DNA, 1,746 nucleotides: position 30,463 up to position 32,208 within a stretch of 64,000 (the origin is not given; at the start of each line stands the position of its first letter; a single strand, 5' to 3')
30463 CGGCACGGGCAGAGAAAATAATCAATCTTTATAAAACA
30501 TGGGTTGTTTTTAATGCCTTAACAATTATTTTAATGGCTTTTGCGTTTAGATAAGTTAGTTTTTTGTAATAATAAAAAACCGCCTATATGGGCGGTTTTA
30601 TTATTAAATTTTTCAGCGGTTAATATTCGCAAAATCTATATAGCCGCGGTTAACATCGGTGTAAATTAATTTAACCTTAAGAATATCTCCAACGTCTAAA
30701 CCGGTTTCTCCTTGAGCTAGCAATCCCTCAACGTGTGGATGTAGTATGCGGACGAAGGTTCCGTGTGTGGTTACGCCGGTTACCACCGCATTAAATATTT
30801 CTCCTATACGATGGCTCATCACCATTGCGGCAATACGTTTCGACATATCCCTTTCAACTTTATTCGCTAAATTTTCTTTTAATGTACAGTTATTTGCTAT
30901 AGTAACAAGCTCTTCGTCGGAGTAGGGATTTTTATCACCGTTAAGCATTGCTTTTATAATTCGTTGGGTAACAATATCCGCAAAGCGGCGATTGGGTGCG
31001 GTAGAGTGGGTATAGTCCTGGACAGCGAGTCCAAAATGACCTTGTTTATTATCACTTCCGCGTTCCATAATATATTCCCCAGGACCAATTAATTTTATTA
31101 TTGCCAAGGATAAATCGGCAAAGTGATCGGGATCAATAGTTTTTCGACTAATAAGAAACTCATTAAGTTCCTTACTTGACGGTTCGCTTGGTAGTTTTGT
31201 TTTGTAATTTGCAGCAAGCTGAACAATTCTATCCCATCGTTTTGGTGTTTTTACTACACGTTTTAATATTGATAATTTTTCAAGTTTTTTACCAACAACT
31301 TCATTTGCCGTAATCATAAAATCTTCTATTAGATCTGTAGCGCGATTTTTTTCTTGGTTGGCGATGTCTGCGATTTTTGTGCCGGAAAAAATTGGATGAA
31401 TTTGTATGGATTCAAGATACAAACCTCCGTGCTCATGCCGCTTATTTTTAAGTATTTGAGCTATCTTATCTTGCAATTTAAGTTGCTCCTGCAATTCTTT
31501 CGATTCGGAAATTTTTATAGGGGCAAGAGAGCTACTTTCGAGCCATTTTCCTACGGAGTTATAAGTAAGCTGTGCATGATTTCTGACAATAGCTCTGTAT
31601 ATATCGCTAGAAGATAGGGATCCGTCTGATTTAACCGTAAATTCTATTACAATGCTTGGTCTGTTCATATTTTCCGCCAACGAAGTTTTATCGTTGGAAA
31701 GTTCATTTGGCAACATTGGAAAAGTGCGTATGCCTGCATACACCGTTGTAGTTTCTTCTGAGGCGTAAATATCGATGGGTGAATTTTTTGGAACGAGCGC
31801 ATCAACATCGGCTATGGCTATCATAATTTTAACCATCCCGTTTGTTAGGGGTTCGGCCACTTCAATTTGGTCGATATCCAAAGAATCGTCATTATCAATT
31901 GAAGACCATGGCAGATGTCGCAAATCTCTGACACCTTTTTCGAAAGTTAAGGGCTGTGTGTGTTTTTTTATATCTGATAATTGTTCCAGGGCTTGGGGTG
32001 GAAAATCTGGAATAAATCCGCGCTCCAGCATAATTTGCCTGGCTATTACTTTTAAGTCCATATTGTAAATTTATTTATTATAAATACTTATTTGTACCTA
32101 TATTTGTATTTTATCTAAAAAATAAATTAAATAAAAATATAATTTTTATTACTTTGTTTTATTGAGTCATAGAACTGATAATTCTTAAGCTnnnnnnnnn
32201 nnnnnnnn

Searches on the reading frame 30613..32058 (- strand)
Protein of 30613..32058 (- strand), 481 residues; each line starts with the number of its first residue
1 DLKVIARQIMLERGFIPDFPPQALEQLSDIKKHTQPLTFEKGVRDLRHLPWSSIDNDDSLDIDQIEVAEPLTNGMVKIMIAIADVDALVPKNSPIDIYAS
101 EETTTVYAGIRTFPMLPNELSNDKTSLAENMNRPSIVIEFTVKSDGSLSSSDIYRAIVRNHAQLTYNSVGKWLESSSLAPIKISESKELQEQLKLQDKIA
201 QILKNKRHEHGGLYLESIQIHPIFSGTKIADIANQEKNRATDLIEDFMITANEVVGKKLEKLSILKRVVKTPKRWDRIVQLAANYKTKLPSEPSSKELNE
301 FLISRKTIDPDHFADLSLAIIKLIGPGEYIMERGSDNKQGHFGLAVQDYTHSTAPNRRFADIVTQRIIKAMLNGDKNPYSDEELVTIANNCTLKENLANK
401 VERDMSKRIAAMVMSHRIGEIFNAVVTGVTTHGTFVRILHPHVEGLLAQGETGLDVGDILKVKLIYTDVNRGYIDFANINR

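Call 66: search_protein_families(library=pfam, proteins=[window:30613-32058:-], max_evalue=0.00001)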
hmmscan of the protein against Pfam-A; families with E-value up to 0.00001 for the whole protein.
window:30613-32058:- (481 aa): 3 families
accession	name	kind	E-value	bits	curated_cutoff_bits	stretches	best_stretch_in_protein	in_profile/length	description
PF00773.25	RNB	-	1.3e-75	255.1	29.3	1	44-373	2-325/326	RNB domain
PF18614.7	RNase_II_C_S1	-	1.9e-12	47.2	26.6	1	420-477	1-57/59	RNase II-type exonuclease C-terminal S1 domain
PF00575.29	S1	-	4.1e-06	27.5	22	0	416-476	2-71/74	S1 RNA binding domain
